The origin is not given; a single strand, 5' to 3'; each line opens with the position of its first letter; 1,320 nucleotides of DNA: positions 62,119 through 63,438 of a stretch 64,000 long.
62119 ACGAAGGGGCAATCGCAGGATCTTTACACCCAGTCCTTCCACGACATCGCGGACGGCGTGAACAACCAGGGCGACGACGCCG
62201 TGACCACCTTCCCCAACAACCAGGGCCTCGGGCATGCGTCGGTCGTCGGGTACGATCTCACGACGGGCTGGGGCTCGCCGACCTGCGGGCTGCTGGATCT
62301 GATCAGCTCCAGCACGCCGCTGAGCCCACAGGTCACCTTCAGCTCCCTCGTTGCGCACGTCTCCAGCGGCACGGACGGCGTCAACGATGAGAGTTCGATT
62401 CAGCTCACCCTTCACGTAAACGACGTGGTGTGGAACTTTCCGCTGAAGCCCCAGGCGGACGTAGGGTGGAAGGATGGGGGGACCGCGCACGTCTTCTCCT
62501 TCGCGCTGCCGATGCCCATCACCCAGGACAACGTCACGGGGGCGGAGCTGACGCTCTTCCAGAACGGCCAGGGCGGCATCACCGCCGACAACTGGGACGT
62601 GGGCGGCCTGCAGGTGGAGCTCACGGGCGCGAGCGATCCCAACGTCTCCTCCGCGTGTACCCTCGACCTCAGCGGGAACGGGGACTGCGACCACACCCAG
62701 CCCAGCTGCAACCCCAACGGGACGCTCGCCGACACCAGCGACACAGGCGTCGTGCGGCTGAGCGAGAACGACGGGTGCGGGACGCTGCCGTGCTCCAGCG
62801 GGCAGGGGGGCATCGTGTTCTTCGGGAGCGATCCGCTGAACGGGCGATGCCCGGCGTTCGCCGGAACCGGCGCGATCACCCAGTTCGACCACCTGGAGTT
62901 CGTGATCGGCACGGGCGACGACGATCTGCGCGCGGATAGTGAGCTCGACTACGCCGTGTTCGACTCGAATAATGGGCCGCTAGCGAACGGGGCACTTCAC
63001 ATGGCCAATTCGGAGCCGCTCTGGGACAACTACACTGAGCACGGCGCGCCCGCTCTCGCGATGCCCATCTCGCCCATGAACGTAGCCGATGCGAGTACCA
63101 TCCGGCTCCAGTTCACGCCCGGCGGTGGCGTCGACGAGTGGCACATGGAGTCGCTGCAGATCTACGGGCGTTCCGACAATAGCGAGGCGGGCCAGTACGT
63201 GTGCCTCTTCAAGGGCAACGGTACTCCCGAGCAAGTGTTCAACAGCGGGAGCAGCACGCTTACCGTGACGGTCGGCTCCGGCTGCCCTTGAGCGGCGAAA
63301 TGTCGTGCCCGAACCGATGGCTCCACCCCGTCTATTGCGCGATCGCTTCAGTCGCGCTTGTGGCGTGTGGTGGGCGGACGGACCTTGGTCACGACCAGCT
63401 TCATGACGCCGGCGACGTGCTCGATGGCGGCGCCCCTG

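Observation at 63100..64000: Diverged tandem duplication of a cassette: [about 75-aa C-terminal beta-domain ending ..............] + [small Cys-rich lipoprotein]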

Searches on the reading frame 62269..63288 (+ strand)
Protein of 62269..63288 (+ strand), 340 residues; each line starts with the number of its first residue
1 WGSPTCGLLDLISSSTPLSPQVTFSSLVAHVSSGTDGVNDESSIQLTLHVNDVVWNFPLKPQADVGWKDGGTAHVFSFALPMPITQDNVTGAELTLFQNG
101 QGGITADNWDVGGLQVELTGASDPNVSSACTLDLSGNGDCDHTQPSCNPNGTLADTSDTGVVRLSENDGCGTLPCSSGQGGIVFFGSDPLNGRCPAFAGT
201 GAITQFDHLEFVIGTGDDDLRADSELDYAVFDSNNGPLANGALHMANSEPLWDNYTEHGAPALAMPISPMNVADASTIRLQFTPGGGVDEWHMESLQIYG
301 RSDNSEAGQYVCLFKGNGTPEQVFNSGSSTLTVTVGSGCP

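Call 31: search_solved_structures(query=window:62269-63288:+, max_evalue=10, show_alignments=2)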
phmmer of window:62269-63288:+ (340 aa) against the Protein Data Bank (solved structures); distinct sequences matched with E-value up to 10: 2.
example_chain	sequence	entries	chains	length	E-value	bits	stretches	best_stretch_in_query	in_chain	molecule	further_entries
7wcd_F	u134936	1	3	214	0.25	13.5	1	290-333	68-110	Light chain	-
1w5d_A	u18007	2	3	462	0.56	12.3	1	246-286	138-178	PENICILLIN-BINDING PROTEIN | D-alanyl-D-alanine carboxypeptidase DacC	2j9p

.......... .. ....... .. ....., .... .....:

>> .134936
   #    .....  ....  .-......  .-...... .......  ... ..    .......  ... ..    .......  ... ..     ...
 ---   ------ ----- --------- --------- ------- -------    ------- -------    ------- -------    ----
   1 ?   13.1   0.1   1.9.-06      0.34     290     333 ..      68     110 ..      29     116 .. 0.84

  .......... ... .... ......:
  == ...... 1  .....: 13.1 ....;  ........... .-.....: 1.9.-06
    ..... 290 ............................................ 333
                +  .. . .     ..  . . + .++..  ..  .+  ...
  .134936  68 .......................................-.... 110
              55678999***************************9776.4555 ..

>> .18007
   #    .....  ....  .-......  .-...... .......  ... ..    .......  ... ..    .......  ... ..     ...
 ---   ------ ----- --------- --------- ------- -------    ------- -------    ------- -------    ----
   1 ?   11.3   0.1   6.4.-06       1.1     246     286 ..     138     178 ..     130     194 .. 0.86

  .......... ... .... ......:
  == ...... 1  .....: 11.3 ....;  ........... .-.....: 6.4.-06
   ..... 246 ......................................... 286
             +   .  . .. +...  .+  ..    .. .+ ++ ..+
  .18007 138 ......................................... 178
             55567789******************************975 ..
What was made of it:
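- Tried and rejected: PDB sequence search of the C-terminal 340 aa gave only chance hits (call 31).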

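Call 43: search_protein_representatives(protein=window:62269-63288:+)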
Query: 340 residues. Proteins with E-value up to 0.001 (for the whole library): 100; up to 1e-10: 39; up to 1e-30: 9. The best 100 are listed.
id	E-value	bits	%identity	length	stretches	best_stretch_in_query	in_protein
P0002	6.1e-229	775.4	100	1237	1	1-340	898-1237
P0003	7.7e-78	278.4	51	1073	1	1-339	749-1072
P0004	1.7e-60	221.3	41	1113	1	2-340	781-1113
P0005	3.3e-43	164.4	42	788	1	1-317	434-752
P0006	2.0e-41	158.6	41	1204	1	1-320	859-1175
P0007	3.4e-38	148.0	37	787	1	2-335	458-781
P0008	1.1e-33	133.1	38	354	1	1-314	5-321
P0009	1.9e-31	125.8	82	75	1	269-340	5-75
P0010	3.8e-31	124.8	36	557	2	126-328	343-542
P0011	4.1e-30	121.4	37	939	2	1-124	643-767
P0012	4.5e-25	104.8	33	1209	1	1-329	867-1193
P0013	1.7e-24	102.9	41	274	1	2-172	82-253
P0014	7.6e-23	97.5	34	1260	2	1-189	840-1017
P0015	9.3e-23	97.2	39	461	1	1-246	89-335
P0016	3.4e-21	92.1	32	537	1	1-340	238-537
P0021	1.9e-18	83.0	33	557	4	207-298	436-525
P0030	5.3e-14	68.4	32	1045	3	200-332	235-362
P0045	3.8e-09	52.4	30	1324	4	165-320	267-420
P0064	1.1e-06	44.3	30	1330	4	204-306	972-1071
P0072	6.8e-06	41.7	30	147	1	194-339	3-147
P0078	7.1e-05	38.4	29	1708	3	204-303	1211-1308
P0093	4.9e-04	35.6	30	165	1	206-340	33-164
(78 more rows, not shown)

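Call 45: search_protein_families(library=pfam, proteins=[P0093, P0072, P0003, P0004, P0010, P0021, P0030, P0045, P0064, P0078], max_evalue=0.01)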
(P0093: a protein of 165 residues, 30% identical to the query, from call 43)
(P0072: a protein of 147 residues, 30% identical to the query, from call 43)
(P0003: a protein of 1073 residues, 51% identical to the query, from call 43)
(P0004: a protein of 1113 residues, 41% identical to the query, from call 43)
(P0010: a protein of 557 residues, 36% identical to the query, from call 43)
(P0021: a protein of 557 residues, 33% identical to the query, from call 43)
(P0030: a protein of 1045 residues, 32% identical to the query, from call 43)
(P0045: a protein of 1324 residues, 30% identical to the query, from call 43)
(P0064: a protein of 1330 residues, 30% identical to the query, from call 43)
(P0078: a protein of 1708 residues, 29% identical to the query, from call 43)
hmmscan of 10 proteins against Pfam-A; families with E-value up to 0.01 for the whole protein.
P0093 (165 aa): 0 families

P0072 (147 aa): 0 families

P0003 (1073 aa): 1 family
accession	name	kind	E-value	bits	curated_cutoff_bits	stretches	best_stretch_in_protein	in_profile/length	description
PF09286.16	Pro-kuma_activ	-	4.5e-19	69.5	23.5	1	181-278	9-106/143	Pro-kumamolisin, activation domain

P0004 (1113 aa): 2 families
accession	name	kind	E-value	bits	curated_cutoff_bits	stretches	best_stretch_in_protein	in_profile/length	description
PF09286.16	Pro-kuma_activ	-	4.9e-18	66.2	23.5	1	279-411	7-143/143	Pro-kumamolisin, activation domain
PF00082.27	Peptidase_S8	-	0.00029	20.7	21.8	1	578-730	144-259/288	Subtilase family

P0010 (557 aa): 1 family
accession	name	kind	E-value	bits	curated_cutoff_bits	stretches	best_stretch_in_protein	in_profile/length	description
PF00082.27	Peptidase_S8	-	0.0063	16.3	21.8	1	86-132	198-256/288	Subtilase family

P0021 (557 aa): 3 families
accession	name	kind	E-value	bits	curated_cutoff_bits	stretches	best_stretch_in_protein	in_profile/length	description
PF10989.13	DUF2808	-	1.2e-07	32.2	25.3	0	423-508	29-112/146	Protein of unknown function (DUF2808)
PF01477.28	PLAT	-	1.7e-06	29.1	23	0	46-135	2-89/117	PLAT/LH2 domain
PF03941.20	INCENP_ARK-bind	-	0.0096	16.3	22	0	476-500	18-42/55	Inner centromere protein, ARK binding region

P0030 (1045 aa): 2 families
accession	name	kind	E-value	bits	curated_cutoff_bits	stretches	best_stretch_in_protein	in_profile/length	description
PF01244.27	Peptidase_M19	-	1.5e-13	51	26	2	837-927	149-234/319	Membrane dipeptidase (Peptidase family M19)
PF21701.3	GLOD4_C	-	0.0039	17.7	27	0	417-439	18-40/66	Glyoxalasedomain-containing protein 4-like, C-terminal domain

P0045 (1324 aa): 0 families

P0064 (1330 aa): 1 family
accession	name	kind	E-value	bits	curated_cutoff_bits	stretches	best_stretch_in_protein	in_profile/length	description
PF01244.27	Peptidase_M19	-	3.3e-11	43.3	26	1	345-458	50-150/319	Membrane dipeptidase (Peptidase family M19)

P0078 (1708 aa): 5 families
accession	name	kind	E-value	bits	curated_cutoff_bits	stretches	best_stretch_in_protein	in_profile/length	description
PF24249.1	DUF7452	-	7.9e-33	113.7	28.2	2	226-338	8-118/118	Domain of unknown function (DUF7452)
PF11901.14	DM9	-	2.6e-32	111.6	26.2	2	45-153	1-114/115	DM9 repeat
PF14200.12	RicinB_lectin_2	-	3.1e-31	108.3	25.6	5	652-712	3-58/89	Ricin-type beta-trefoil lectin domain-like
PF01244.27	Peptidase_M19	-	1.9e-13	50.7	26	2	880-1009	38-151/319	Membrane dipeptidase (Peptidase family M19)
PF00652.28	Ricin_B_lectin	-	4.1e-06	27.4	29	1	668-768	3-85/126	Ricin-type beta-trefoil lectin domain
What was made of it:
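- On PLAT/LH2 domain: Only relative P0021, residues 46-135, passes at 29.1 bits (call 45).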

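Call 47: find_encoding_contigs(protein=P0002, flank=10000)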
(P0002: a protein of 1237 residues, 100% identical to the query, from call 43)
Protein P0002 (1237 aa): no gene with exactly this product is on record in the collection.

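Call 48: list_cluster_members(proteins=[P0009, P0002, P0003, P0001])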
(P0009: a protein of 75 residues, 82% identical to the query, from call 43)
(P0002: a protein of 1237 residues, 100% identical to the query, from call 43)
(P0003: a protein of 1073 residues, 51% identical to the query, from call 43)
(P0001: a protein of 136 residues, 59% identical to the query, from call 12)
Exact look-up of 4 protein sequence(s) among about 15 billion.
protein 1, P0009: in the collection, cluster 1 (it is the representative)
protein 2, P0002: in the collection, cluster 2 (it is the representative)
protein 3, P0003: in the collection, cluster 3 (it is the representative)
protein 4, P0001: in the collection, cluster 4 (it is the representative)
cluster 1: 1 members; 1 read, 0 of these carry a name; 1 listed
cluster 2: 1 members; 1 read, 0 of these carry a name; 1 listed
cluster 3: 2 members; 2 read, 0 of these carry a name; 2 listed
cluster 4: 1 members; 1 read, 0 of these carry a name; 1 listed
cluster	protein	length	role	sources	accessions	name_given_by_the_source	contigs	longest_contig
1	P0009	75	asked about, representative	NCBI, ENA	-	-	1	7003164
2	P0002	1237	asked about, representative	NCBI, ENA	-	-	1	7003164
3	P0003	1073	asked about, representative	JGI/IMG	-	-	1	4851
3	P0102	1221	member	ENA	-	-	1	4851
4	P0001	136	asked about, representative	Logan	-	-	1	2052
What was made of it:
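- The source genome's annotation calls the ORF a gene (call 48).
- Tried and rejected: The proteins do exist in the collection, on one 7,003,164-bp NCBI/ENA contig (call 48).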

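Call 53: find_encoding_contigs(protein=P0102, flank=10000)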
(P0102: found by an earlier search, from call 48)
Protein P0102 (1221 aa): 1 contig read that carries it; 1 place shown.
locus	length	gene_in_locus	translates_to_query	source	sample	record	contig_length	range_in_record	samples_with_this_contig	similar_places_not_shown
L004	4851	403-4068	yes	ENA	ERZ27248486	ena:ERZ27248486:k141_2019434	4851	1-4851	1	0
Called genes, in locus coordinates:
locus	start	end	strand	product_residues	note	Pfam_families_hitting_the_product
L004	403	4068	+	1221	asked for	PF09286:Pro-kuma_activ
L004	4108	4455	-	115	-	-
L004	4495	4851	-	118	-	?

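Call 56: find_encoding_contigs(protein=P0004, flank=10000, max_places=3)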
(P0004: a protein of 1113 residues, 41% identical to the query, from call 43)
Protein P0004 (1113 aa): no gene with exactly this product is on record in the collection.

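Call 57: find_encoding_contigs(protein=P0006, flank=10000, max_places=3)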
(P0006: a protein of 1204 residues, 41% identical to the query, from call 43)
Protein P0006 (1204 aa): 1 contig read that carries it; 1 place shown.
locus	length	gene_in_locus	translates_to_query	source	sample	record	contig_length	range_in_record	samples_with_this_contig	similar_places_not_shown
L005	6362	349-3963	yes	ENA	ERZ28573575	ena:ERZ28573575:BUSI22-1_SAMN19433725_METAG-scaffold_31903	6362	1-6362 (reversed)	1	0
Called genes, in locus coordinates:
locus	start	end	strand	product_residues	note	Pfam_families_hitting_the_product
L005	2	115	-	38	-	?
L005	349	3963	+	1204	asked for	PF09286:Pro-kuma_activ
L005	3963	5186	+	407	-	PF25390:WD40_RLD, PF25384:Alsin_RLD (faint), PF25390:WD40_RLD, PF00415:RCC1 (weak), PF13540:RCC1_2, PF00415:RCC1 (weak), PF13540:RCC1_2, PF00415:RCC1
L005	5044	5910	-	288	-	-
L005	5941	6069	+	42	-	-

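Call 78: find_encoding_contigs(protein=P0005, flank=10000, max_places=2)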
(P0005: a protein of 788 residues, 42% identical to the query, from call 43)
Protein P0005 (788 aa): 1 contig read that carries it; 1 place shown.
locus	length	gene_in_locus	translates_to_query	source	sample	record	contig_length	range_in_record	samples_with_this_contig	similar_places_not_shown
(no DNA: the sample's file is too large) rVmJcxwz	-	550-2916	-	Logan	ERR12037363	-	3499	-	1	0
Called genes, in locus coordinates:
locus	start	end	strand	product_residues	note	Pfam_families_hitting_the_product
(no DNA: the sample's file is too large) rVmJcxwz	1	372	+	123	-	?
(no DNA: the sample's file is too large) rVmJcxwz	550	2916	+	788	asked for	PF00082:Peptidase_S8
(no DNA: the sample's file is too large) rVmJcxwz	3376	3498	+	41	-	?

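Call 79: find_encoding_contigs(protein=P0007, flank=10000, max_places=2)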
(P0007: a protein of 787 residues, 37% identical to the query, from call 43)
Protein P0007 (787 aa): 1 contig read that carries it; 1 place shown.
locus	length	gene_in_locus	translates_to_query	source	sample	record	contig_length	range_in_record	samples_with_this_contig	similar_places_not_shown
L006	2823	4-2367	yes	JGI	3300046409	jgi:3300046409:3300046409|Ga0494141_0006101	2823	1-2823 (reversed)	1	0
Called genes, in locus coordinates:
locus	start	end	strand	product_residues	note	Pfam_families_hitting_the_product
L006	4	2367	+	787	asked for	-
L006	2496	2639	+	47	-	-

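Call 80: find_encoding_contigs(protein=P0012, flank=10000, max_places=2)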
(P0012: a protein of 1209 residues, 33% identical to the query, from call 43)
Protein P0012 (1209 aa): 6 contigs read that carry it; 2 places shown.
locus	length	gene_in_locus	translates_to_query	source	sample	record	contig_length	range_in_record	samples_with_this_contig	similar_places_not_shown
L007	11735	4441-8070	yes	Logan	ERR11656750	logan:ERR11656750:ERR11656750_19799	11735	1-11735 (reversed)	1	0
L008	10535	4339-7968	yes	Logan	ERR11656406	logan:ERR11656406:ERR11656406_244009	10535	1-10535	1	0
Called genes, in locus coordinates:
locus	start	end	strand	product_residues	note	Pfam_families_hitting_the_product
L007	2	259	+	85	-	?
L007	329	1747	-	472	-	PF11918:Peptidase_S41_N, PF03572:Peptidase_S41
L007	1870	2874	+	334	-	PF00589:Phage_integrase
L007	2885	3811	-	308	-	-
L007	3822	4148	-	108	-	-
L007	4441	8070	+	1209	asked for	PF09286:Pro-kuma_activ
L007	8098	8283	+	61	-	-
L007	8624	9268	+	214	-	-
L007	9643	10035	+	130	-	-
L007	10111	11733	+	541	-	?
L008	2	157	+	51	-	?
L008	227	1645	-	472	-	PF11918:Peptidase_S41_N, PF03572:Peptidase_S41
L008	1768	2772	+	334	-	PF00589:Phage_integrase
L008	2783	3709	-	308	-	-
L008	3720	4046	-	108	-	-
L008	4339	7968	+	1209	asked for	PF09286:Pro-kuma_activ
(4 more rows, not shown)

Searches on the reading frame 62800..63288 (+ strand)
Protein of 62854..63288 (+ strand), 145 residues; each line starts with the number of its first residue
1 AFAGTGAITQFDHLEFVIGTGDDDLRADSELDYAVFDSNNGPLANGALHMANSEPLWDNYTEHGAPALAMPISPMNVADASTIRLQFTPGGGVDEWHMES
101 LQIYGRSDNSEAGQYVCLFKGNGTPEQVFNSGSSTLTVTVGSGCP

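Call 12: find_homologous_proteins(query=window:62854-63288:+, max_evalue=0.001)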
Query window:62854-63288:+ (145 aa): 1 proteins with E <= 0.001 among 17 candidates.
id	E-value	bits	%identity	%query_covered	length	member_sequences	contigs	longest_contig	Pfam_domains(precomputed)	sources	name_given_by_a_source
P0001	1.4e-43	166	59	93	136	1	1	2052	-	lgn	-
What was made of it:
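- Tried and rejected: The search with domain B found only P0001 (call 12).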

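Call 14: find_encoding_contigs(protein=P0001, flank=10000)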
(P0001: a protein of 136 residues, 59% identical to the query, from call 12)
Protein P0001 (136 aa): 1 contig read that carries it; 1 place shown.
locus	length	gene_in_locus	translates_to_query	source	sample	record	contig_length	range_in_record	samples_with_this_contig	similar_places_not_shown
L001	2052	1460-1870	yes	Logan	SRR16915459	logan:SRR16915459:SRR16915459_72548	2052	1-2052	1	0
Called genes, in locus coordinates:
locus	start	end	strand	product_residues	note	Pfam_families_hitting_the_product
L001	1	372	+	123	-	?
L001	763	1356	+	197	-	-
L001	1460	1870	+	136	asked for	-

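Call 17: find_related_loci(query=A2, collection=genome_contigs, flank=10000)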
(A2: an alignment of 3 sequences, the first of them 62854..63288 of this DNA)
Query A2 (145 aa) in genome_contigs; peptide patterns used: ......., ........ (x = any residue, [..] = any of these).
25 stretches matched a pattern, but none encodes a relative of the query by tblastn (E <= 1e-3).

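Call 18: find_related_loci(query=A2, collection=metagenome_contigs, flank=10000)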
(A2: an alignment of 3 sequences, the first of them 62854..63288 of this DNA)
Query A2 (145 aa) in metagenome_contigs; peptide patterns used: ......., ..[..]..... (x = any residue, [..] = any of these).
80 stretches matched a pattern; 2 encode a relative of the query (tblastn E <= 1e-3); 2 distinct loci.
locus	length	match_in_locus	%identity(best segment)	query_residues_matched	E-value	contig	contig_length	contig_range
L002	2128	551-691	43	82-120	5e-7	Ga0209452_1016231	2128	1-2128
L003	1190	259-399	43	82-120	5e-7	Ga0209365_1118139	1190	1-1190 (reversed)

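Call 41: predict_structure(alignment_id=A3)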
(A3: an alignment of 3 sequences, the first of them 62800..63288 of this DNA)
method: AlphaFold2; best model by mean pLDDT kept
length: 163 residues; sequences in the alignment: 3
mean_pLDDT: 71.5   pTM: 0.73
mean pLDDT of the five models: 71.5, 53.0, 50.2, 49.9, 49.4
residues with pLDDT >= 90: 25; 70-90: 78; 50-70: 27; < 50: 33
segments of 3 or more residues with pLDDT < 50: 1-23, 73-82
pLDDT, mean of each block of 10 residues (from residue 1): 28 36 66 80 69 94 76 46 71 90 82 78 79 82 75 89 79
secondary structure, 60 per line:
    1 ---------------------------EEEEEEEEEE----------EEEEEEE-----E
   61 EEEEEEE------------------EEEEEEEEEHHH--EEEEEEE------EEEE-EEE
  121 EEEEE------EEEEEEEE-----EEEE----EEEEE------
elements in order: E28-37 E48-54 E60-67 E86-94 E100-106 E113-116 E118-125 E132-139 E145-148 E153-157
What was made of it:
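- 62854..63288 (+): PLAT-like domain B (residues 1093-1237). Only its last 71 codons lie inside the repeat. AF2 gives pLDDT 71.5 and pTM 0.73 (call 41).
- On PLAT/LH2 domain: The model has pLDDT 71.5 and pTM 0.73 from a 3-sequence alignment, so confidence is moderate (call 41).
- In the AF2 model it keeps roughly the last five of about ten strands (call 41).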

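Call 52: find_homologous_proteins(query=A4, max_evalue=0.00001)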
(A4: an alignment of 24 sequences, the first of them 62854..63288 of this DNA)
Query A4 (24 sequences) (145 aa, profile of the alignment): 109 proteins with E <= 0.00001 among 6611 candidates.
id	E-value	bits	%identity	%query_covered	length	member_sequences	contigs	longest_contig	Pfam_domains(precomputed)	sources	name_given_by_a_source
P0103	6.3e-54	200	28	95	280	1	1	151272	-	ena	-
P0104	5.9e-50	187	30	94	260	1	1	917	-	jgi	jgi:hypothetical protein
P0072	4.8e-38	148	28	93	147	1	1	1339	-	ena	-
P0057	2.4e-37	146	24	93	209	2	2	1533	-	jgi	jgi:hypothetical protein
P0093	2.5e-36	143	27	93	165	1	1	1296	-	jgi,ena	-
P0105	7.3e-32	128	68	13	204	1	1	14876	-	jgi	jgi:hypothetical protein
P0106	2.0e-31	127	28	93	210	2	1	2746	-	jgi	jgi:hypothetical protein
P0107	6.2e-31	125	27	92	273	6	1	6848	PF03080.23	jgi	jgi:hypothetical protein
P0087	8.2e-31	125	30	93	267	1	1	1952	-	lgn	-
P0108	2.5e-30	123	30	93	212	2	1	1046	-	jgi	-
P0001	7.5e-30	122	59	93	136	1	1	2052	-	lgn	-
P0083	7.7e-29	118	33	64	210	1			PF20129.5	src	-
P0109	2.8e-27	113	29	77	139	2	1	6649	-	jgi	jgi:hypothetical protein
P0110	3.5e-27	113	28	77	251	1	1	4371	-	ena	-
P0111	6.7e-27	112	30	64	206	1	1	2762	-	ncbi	-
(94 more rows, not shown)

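Call 84: fold_search(model_id=the predicted structure, library=pdb)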
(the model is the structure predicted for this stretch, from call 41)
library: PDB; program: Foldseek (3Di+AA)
matches with E <= 10: 1165; with E <= 0.001: 4
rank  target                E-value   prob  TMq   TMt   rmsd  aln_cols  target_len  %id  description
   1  3o8y_B                3.5e-04  1.00  0.46  0.14   4.5       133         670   14  Stable-5-Lipoxygenase (released 2011-01-19)
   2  3v92_B                6.8e-04  1.00  0.47  0.14   4.5       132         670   13  S663A Stable-5-LOX (released 2012-05-02)
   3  3o8y_A                7.2e-04  1.00  0.38  0.11   7.0       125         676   16  Stable-5-Lipoxygenase (released 2011-01-19)
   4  2wxt                  8.0e-04  1.00  0.52  0.26   4.0       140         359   13  Clostridium perfringens alpha-toxin strain NCTC8237 (released 2009-11-17)
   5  3v99_B                1.0e-03  1.00  0.44  0.14   4.7       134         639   13  S663D Stable-5-LOX in complex with Arachidonic Acid (released 2012-05-02)
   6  3v98_B                1.0e-03  1.00  0.35  0.11   7.2       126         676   14  S663D Stable-5-LOX (released 2012-05-02)
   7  7ttl_B                1.3e-03  1.00  0.38  0.12   6.7       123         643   15  Stable-5-LOX elongated Ha2 (4 copies ASU) (released 2022-08-31)
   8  3v92_A                1.3e-03  1.00  0.39  0.11   7.1       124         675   16  S663A Stable-5-LOX (released 2012-05-02)
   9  3v98_A                1.4e-03  1.00  0.35  0.11   7.5       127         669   15  S663D Stable-5-LOX (released 2012-05-02)
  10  3v99_A                1.6e-03  1.00  0.38  0.12   7.1       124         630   16  S663D Stable-5-LOX in complex with Arachidonic Acid (released 2012-05-02)
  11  7ttj_A                1.7e-03  1.00  0.40  0.12   6.2       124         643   15  Stable-5-LOX elongated Ha2 (released 2022-08-31)
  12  1kho_A                1.9e-03  1.00  0.52  0.26   4.2       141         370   11  Crystal Structure Analysis of Clostridium perfringens alpha-Toxin Isolated from Avian Strain SWCP (released 2002-06-19)
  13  1lox                  1.9e-03  1.00  0.44  0.14   4.8       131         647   12  RABBIT RETICULOCYTE 15-LIPOXYGENASE (released 1998-11-04)
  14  3vf1_A                2.0e-03  1.00  0.42  0.13   6.8       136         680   15  Structure of a calcium-dependent 11R-lipoxygenase suggests a mechanism for Ca-regulation (released 2012-05-16)
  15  1qm6_A                2.1e-03  1.00  0.52  0.26   4.3       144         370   11  Closed form of Clostridium perfringens alpha-toxin strain NCTC8237 (released 1999-09-27)
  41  1eth_A                1.2e-02  0.96  0.35  0.15   7.3       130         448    7  TRIACYLGLYCEROL LIPASE/COLIPASE COMPLEX (released 1996-12-07)
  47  1lpa_B                7.9e-02  0.97  0.45  0.19   4.7       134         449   10  INTERFACIAL ACTIVATION OF THE LIPASE-PROCOLIPASE COMPLEX BY MIXED MICELLES REVEALED BY X-RAY CRYSTALLOGRAPHY (released 1994-11-01)
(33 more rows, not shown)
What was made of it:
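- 62854..63288 (+): The Foldseek top 47 hits are all lipoxygenases, alpha-toxins, lipases or Rab6IP1, which are proteins that carry PLAT/LH2 domains (call 84).
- On PLAT/LH2 domain: The Foldseek top 47 hits are all lipoxygenases, alpha-toxins, lipases or Rab6IP1 (call 84).
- Closest known: PLAT/LH2 domain. Same: The Foldseek top hits all come from proteins of this fold class (call 84).
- This comes from the fold hits 1eth and 1lpa (call 84) plus established knowledge.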
